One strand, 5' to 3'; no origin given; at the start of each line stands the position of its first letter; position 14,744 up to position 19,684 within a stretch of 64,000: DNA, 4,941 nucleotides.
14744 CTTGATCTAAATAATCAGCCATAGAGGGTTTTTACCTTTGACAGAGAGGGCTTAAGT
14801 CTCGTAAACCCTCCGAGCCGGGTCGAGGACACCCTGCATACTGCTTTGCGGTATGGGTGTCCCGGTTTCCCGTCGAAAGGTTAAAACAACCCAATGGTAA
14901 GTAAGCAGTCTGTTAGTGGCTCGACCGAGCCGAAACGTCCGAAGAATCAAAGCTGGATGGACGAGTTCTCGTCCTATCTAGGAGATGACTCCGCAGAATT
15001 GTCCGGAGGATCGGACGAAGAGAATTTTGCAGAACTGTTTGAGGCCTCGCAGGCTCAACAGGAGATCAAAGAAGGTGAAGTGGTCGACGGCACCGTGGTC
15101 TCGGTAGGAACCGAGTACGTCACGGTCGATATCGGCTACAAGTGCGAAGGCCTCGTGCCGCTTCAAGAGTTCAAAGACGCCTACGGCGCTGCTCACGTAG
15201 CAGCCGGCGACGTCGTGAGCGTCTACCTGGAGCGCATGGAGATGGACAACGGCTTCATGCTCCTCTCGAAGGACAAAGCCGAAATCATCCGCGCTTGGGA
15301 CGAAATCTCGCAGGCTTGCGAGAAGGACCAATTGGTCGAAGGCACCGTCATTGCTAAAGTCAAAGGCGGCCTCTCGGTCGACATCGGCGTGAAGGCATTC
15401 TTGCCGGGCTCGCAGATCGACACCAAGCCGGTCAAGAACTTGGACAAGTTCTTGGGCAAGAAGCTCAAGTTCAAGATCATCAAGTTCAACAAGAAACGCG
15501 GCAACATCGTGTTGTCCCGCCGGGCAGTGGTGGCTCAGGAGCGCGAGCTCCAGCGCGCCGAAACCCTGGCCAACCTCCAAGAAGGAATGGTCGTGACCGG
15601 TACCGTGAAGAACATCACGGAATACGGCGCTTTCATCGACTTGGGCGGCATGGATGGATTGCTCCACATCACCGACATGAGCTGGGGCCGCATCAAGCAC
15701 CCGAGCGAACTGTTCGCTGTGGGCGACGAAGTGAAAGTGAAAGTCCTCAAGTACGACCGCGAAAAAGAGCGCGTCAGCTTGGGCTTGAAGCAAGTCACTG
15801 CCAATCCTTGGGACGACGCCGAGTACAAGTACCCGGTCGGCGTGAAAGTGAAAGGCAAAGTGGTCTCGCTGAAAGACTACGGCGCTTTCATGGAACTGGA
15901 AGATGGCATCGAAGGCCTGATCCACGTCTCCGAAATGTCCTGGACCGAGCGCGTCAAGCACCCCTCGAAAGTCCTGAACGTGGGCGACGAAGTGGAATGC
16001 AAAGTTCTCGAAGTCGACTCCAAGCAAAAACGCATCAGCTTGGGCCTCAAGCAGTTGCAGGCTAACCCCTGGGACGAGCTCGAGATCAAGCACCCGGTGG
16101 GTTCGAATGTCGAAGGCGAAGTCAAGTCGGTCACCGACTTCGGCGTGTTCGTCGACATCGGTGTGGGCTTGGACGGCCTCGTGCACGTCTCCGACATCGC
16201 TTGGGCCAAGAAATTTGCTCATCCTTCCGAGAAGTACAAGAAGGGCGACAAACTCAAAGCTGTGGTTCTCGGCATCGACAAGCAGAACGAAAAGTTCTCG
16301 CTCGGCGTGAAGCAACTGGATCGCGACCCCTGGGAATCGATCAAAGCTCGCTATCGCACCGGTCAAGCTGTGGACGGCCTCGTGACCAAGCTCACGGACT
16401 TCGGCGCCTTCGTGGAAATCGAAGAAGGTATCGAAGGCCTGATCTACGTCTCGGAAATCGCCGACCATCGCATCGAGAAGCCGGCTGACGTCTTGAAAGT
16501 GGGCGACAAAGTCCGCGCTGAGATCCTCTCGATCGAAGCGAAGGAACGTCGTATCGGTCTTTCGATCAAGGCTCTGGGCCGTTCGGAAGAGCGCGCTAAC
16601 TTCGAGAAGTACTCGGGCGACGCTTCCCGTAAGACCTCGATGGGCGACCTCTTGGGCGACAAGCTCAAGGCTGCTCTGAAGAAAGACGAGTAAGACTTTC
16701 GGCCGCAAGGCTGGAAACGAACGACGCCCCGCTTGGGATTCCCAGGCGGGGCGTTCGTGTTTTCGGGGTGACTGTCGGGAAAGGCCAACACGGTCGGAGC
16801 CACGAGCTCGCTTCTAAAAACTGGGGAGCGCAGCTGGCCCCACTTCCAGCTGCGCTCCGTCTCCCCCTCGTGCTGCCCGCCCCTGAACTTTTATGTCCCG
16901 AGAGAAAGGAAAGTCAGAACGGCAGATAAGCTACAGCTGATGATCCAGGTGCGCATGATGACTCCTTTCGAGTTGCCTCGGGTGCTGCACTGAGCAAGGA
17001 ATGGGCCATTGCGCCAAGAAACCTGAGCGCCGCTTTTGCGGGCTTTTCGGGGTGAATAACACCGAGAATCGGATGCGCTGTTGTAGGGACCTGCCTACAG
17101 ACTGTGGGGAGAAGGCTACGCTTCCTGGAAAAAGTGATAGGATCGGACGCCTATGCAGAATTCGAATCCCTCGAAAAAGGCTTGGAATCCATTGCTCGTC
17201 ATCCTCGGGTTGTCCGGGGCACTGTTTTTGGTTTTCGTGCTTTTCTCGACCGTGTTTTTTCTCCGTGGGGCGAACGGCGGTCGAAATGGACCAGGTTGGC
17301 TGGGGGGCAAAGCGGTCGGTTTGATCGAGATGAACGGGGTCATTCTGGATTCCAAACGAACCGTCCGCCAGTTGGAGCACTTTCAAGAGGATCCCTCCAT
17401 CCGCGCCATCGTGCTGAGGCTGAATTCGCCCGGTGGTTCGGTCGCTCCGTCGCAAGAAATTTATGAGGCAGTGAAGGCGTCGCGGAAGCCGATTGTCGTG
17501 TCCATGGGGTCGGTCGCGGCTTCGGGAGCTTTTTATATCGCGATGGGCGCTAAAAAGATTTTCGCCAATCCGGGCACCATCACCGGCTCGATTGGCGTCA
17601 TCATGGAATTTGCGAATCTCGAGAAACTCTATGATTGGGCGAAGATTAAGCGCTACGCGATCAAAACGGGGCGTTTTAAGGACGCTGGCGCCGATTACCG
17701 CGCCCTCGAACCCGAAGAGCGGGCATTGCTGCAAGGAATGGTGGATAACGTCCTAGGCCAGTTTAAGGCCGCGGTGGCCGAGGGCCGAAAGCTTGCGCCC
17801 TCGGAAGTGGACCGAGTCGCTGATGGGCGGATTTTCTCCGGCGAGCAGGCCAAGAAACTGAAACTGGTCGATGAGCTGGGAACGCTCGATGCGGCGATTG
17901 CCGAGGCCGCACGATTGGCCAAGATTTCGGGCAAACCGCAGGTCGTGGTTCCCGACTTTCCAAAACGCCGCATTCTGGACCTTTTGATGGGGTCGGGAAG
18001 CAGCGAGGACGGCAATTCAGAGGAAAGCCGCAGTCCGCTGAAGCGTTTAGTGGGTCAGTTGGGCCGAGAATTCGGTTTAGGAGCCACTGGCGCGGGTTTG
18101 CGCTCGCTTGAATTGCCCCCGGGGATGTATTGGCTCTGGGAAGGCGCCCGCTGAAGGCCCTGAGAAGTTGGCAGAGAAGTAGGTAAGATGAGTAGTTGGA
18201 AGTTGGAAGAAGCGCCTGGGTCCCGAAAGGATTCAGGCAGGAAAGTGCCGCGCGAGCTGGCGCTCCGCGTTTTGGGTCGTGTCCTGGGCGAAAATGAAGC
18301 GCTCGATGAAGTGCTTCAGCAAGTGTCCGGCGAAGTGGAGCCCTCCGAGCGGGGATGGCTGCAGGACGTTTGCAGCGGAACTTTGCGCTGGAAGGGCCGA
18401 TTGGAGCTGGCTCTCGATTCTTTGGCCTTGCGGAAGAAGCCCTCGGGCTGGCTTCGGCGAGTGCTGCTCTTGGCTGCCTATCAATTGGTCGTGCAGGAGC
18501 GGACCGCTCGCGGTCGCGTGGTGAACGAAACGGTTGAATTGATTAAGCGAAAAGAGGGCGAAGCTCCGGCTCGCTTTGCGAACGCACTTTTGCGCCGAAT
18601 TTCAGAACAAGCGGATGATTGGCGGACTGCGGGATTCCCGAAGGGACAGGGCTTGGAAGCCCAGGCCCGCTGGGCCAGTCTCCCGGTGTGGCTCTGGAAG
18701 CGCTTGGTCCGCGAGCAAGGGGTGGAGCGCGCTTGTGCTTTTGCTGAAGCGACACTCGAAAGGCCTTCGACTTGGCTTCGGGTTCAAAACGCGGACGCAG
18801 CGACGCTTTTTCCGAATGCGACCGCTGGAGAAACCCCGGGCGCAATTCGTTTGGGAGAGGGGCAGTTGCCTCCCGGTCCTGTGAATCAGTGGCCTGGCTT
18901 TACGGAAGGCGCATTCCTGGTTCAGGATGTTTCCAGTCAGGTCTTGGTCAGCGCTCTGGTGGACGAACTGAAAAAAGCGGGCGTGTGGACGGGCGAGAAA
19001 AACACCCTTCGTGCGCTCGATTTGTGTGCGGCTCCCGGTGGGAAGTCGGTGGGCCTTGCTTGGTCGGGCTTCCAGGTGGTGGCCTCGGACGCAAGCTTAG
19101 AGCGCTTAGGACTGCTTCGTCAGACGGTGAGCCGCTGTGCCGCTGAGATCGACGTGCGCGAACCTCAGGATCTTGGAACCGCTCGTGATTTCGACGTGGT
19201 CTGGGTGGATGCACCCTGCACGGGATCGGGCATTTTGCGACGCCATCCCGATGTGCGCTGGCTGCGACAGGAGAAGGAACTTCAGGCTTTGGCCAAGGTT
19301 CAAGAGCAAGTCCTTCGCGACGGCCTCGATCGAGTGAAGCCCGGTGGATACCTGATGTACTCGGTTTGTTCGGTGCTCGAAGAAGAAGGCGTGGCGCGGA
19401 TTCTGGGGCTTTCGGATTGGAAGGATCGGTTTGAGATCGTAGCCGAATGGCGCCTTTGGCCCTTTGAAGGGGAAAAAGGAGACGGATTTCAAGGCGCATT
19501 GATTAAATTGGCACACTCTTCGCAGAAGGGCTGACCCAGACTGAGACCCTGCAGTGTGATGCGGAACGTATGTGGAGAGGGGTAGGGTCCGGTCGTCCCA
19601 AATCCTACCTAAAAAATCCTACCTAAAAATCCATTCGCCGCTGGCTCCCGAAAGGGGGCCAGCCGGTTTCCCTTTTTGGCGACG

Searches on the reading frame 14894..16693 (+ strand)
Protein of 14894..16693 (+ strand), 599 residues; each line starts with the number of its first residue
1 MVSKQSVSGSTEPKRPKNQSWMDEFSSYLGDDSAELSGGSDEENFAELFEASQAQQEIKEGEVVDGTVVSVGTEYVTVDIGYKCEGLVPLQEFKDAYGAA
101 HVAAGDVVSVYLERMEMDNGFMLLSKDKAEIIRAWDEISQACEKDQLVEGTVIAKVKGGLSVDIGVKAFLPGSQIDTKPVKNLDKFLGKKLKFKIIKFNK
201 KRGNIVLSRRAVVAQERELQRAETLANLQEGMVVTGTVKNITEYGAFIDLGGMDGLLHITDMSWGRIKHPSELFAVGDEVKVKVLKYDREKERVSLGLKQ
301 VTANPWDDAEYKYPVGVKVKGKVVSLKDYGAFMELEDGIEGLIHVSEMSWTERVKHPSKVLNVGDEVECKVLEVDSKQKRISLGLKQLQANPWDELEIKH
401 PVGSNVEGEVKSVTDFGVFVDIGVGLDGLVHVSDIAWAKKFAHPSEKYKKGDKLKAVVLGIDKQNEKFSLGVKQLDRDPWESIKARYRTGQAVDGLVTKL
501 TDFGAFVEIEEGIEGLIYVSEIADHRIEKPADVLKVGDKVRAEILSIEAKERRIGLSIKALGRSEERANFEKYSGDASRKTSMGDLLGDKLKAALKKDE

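Call 25: search_protein_families(library=pfam, proteins=[window:14894-16693:+], max_evalue=0.00001)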
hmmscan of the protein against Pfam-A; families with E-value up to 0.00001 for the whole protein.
window:14894-16693:+ (599 aa): 6 families
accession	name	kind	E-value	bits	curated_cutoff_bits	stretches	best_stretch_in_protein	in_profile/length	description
PF00575.29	S1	-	5.3e-104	341.2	22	6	229-299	3-74/74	S1 RNA binding domain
PF23459.1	S1_RRP5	-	2.5e-44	150.1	27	4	228-298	1-72/72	RRP5 S1 domain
PF21710.3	Spt6_S1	-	3.5e-17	62.9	27.5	0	322-386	23-87/91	Spt6, S1/OB domain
PF17092.11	PCB_OB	-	5.9e-09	37.1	27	0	320-368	36-94/111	Penicillin-binding protein OB-like domain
PF24685.1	OB_RRP5_4th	-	5.4e-07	30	31.5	0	513-549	37-73/92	RRP5 OB-fold domain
PF13509.12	S1_2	-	9.2e-06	26.1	21.8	0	231-263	2-35/61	S1 domain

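Call 26: find_homologous_proteins(query=window:14894-16693:+, max_evalue=1e-50)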
Query window:14894-16693:+ (599 aa): 8000 proteins with E <= 1e-50 among 8000 candidates; the best 120 are listed.
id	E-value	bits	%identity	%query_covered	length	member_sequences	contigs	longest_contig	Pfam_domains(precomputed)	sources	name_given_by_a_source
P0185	0.0e+0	1309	100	100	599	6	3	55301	PF17092.12,PF00575.30,PF23459.2,PF24685.2,PF21710.4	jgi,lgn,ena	jgi:small subunit ribosomal protein S1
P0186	0.0e+0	1202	91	100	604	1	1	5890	PF17092.12,PF00575.30,PF23459.2,PF13509.13,PF24685.2,PF21710.4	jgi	jgi:small subunit ribosomal protein S1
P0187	0.0e+0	1163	88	100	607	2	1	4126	PF17092.12,PF00575.30,PF23459.2,PF24685.2,PF21710.4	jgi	jgi:small subunit ribosomal protein S1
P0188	0.0e+0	1156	88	99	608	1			PF17092.12,PF00575.30,PF23459.2,PF13509.13,PF24685.2,PF21710.4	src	-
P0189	0.0e+0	1153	86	100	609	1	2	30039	PF17092.12,PF00575.30,PF23459.2,PF13509.13,PF24685.2,PF21710.4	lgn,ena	-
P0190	0.0e+0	1153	86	100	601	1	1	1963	PF17092.12,PF00575.30,PF23459.2,PF13509.13,PF24685.2,PF21710.4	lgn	-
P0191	0.0e+0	1153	86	99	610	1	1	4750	PF17092.12,PF00575.30,PF23459.2,PF13509.13,PF24685.2,PF21710.4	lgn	-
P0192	0.0e+0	1151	87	100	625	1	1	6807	PF17092.12,PF00575.30,PF23459.2,PF24685.2,PF21710.4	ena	-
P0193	0.0e+0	1151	87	100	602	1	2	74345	PF17092.12,PF00575.30,PF23459.2,PF24685.2,PF21710.4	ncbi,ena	-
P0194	0.0e+0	1151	87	100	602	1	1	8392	PF17092.12,PF00575.30,PF23459.2,PF13509.13,PF24685.2,PF21710.4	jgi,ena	-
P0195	0.0e+0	1150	86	100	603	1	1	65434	PF17092.12,PF00575.30,PF23459.2,PF24685.2,PF21710.4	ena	-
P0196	0.0e+0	1149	87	100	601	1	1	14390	PF17092.12,PF00575.30,PF23459.2,PF13509.13,PF21710.4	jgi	jgi:small subunit ribosomal protein S1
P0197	0.0e+0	1149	87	99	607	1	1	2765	PF17092.12,PF00575.30,PF23459.2,PF24685.2,PF21710.4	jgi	jgi:small subunit ribosomal protein S1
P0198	0.0e+0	1148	85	100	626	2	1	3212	PF17092.12,PF00575.30,PF23459.2,PF13509.13,PF24685.2,PF21710.4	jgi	jgi:small subunit ribosomal protein S1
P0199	0.0e+0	1148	87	99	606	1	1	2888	PF17092.12,PF00575.30,PF23459.2,PF24685.2,PF21710.4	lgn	-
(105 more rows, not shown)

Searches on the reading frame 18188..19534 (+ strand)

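Call 25: search_protein_families(library=pfam, proteins=[window:18188-19534:+], max_evalue=0.00001)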
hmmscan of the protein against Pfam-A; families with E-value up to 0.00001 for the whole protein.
window:18188-19534:+ (448 aa): 2 families
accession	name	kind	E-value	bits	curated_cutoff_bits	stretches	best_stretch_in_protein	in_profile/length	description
PF01189.24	Methyltr_RsmB-F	-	4.9e-33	114.9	27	1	272-405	8-150/199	16S rRNA methyltransferase RsmB/F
PF01029.23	NusB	-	2.5e-19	70.4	23.1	1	21-139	3-132/133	NusB family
